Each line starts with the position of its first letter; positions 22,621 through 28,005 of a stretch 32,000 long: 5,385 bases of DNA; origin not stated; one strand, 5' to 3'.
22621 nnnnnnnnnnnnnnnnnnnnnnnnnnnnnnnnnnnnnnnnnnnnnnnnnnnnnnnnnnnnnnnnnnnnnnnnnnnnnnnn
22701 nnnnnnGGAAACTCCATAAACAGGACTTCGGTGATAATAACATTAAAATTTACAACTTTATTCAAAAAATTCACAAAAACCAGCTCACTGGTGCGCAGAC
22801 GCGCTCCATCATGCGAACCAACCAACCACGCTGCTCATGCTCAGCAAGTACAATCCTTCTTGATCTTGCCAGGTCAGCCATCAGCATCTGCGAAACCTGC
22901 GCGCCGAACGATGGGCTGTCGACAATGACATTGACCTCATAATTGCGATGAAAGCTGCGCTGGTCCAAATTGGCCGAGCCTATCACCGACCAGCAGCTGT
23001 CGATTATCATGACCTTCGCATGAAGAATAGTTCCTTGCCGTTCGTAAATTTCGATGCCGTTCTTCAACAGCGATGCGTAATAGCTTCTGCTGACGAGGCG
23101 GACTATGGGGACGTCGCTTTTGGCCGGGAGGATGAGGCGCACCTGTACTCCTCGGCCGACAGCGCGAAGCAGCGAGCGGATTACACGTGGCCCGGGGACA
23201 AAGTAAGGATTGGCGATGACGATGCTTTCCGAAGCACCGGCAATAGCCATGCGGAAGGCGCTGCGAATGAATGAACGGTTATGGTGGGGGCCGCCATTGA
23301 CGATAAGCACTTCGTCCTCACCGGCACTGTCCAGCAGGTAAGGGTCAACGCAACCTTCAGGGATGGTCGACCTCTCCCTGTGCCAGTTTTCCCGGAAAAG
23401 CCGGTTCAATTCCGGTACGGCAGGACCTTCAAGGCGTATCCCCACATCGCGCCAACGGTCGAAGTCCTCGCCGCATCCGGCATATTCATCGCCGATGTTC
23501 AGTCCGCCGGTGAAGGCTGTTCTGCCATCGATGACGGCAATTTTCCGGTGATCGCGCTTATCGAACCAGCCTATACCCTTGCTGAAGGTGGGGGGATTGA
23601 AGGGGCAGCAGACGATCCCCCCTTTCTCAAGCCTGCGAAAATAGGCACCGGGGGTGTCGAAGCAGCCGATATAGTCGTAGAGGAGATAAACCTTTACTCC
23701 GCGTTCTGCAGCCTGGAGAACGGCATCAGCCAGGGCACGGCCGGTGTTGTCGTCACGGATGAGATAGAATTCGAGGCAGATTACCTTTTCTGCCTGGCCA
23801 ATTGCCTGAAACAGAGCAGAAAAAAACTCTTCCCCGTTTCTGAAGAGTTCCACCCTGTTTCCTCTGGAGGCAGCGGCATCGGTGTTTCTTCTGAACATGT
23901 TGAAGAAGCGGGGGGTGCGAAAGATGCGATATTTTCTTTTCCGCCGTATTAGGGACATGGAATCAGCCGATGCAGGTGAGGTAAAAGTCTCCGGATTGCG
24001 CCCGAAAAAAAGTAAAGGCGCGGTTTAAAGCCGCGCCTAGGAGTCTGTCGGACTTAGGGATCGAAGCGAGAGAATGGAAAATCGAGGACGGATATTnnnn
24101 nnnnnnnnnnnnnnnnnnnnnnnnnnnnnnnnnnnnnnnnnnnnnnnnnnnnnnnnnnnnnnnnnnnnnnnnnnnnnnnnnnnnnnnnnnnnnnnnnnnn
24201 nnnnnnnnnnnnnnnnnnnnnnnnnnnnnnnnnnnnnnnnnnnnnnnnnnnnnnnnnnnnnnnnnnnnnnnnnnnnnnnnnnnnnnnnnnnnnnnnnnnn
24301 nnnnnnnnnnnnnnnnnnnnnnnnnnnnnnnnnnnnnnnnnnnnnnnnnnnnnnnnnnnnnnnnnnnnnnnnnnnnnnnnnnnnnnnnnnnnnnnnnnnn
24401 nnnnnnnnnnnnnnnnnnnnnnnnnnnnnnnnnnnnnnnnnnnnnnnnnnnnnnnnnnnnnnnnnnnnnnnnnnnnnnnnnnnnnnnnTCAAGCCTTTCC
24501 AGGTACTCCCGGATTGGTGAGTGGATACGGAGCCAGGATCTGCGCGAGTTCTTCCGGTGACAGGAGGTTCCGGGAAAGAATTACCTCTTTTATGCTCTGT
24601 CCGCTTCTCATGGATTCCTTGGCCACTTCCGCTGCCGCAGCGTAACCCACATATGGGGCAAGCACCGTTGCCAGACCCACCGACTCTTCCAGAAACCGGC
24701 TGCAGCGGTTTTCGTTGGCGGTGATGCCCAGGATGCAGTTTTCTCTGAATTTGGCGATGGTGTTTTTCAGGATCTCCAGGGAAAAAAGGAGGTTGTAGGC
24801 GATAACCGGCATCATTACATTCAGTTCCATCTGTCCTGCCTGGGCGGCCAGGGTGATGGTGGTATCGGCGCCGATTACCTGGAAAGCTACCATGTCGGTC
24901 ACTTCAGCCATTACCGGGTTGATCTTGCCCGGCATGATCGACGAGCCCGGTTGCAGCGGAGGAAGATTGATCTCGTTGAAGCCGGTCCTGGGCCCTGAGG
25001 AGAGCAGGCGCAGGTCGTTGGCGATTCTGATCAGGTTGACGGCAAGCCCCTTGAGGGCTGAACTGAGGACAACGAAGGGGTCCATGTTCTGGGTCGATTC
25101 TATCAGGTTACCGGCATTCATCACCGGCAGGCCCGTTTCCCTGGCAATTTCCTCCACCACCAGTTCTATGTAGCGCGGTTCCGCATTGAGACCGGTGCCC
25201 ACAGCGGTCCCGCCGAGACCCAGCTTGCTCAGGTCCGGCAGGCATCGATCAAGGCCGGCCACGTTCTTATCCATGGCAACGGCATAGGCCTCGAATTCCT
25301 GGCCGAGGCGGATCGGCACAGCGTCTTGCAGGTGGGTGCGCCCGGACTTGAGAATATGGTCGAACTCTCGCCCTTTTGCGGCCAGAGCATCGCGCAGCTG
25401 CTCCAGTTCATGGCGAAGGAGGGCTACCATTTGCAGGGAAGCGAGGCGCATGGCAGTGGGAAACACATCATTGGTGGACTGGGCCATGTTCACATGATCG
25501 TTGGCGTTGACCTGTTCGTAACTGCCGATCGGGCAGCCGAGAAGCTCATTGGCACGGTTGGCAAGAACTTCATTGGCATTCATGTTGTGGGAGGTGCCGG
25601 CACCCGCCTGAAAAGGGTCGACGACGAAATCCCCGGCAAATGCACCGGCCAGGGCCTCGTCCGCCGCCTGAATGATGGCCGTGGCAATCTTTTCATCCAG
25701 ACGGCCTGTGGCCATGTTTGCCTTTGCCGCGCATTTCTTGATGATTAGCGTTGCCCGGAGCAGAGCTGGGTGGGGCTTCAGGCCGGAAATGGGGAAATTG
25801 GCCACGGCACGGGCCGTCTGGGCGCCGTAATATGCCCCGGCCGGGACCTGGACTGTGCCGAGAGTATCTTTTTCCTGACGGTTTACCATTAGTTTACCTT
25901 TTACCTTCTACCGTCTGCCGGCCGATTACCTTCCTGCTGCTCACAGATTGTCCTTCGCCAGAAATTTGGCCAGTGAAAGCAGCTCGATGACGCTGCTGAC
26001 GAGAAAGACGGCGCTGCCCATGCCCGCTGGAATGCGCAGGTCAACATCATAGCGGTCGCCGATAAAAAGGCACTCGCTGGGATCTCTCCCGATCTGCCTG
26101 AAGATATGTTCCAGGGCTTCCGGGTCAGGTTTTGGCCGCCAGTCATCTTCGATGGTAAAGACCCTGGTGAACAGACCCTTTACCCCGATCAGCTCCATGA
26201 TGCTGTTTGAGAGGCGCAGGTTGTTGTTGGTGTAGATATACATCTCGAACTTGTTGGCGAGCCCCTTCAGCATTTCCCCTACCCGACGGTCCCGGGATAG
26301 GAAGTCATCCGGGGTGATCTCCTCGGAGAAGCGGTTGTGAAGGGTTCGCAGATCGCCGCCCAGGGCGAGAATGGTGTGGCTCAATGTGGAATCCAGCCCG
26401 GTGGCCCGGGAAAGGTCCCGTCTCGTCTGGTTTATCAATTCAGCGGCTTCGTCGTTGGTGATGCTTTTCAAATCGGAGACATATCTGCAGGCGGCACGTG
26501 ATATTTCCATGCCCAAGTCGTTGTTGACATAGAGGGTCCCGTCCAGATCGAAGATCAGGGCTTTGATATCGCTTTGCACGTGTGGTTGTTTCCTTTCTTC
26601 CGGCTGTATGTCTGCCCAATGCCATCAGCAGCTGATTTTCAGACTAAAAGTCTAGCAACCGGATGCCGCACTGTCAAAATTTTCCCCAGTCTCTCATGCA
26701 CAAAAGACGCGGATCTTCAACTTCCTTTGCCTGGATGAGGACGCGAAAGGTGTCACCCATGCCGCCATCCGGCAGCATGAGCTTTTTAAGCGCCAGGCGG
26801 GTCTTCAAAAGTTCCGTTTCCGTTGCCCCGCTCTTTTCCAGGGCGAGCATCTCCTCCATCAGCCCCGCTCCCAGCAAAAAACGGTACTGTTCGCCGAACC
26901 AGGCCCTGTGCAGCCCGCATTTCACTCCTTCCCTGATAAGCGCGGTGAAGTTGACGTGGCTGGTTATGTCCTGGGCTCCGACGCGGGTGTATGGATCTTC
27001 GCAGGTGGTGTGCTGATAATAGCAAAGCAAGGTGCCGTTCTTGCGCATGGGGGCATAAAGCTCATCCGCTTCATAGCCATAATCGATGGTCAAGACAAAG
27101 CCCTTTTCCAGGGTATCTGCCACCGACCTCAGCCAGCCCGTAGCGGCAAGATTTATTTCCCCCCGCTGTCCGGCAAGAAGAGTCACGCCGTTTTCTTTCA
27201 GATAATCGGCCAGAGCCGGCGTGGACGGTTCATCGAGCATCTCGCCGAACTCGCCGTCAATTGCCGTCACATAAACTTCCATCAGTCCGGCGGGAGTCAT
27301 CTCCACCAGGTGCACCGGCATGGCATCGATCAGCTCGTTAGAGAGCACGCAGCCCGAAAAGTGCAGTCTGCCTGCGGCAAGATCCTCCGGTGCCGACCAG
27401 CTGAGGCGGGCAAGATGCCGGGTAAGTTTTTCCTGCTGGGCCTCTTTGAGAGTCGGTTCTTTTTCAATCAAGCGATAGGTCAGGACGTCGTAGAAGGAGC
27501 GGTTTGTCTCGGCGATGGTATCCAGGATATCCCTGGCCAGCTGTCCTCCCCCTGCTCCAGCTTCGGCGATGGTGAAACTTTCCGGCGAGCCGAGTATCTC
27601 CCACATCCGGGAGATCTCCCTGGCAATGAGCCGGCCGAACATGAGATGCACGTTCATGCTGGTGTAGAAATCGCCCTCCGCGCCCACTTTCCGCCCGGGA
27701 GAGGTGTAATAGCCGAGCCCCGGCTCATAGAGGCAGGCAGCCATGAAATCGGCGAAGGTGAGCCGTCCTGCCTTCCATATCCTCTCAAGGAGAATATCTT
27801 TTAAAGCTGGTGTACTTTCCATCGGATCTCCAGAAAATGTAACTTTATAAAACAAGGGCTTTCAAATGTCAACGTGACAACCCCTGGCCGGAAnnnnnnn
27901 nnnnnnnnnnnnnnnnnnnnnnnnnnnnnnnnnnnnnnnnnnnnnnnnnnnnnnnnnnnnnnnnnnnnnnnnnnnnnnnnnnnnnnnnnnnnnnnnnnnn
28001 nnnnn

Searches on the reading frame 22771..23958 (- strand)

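Call 72: search_protein_families(library=pfam, proteins=[window:22771-23958:-], max_evalue=0.00001)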
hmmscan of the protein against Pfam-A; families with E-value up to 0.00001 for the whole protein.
window:22771-23958:- (395 aa): 2 families
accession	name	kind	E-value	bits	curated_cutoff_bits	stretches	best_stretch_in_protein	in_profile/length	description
PF13091.12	PLDc_2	-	3.3e-45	153.6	27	2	238-358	4-127/132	PLD-like domain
PF00614.28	PLDc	-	1.1e-13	51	21.9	0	312-335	5-28/28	Phospholipase D Active site motif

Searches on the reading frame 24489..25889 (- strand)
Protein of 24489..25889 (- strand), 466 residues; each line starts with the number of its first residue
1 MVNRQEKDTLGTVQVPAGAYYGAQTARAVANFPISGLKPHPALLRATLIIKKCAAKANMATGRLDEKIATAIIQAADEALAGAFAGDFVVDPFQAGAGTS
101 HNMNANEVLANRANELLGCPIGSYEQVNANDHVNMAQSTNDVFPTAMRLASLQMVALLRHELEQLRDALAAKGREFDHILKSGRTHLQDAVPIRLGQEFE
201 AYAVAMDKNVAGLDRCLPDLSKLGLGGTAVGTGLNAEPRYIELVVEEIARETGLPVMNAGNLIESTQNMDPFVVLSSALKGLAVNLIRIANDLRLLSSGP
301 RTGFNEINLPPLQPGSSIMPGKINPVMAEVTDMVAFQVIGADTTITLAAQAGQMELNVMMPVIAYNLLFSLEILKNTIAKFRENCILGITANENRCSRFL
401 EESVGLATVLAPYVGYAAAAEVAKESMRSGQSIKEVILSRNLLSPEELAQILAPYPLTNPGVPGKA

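Call 72: search_protein_families(library=pfam, proteins=[window:24489-25889:-], max_evalue=0.00001)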
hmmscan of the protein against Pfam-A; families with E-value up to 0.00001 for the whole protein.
window:24489-25889:- (466 aa): 2 families
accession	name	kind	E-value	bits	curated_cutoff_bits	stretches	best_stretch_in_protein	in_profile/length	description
PF00206.25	Lyase_1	-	1.5e-95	320.7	27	1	11-340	1-312/312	Lyase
PF10415.14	FumaraseC_C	-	1.8e-17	64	32.5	1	406-458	1-53/54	Fumarase C C-terminus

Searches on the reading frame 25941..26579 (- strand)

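Call 72: search_protein_families(library=pfam, proteins=[window:25941-26579:-], max_evalue=0.00001)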
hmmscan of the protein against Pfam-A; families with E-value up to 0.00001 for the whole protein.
window:25941-26579:- (212 aa): 3 families
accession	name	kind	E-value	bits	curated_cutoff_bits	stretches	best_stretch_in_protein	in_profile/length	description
PF00702.32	Hydrolase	-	3.2e-20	73.8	26.4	1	5-182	1-185/191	haloacid dehalogenase-like hydrolase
PF13419.12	HAD_2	-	2.7e-19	70.4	23.8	1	8-180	1-164/178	Haloacid dehalogenase-like hydrolase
PF13242.12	Hydrolase_like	-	1.9e-06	28.1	22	1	149-195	3-49/75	HAD-hyrolase-like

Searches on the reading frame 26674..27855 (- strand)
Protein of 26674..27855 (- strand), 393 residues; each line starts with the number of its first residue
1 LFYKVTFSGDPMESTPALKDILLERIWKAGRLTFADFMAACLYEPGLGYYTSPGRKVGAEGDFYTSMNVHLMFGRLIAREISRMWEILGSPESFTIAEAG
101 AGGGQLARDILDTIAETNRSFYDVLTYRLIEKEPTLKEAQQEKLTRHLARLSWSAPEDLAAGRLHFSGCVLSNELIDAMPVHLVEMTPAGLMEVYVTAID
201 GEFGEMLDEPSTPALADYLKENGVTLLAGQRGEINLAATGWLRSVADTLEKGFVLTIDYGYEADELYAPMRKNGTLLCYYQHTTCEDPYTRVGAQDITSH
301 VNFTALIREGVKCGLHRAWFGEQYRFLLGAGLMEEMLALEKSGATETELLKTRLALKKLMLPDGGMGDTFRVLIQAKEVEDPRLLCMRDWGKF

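Call 72: search_protein_families(library=pfam, proteins=[window:26674-27855:-], max_evalue=0.00001)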
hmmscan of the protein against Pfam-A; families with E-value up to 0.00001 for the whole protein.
window:26674-27855:- (393 aa): 1 family
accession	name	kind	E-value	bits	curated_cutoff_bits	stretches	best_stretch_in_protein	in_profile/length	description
PF02636.23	Methyltransf_28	-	1.3e-67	228.3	23.3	1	76-320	1-248/249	Putative S-adenosyl-L-methionine-dependent methyltransferase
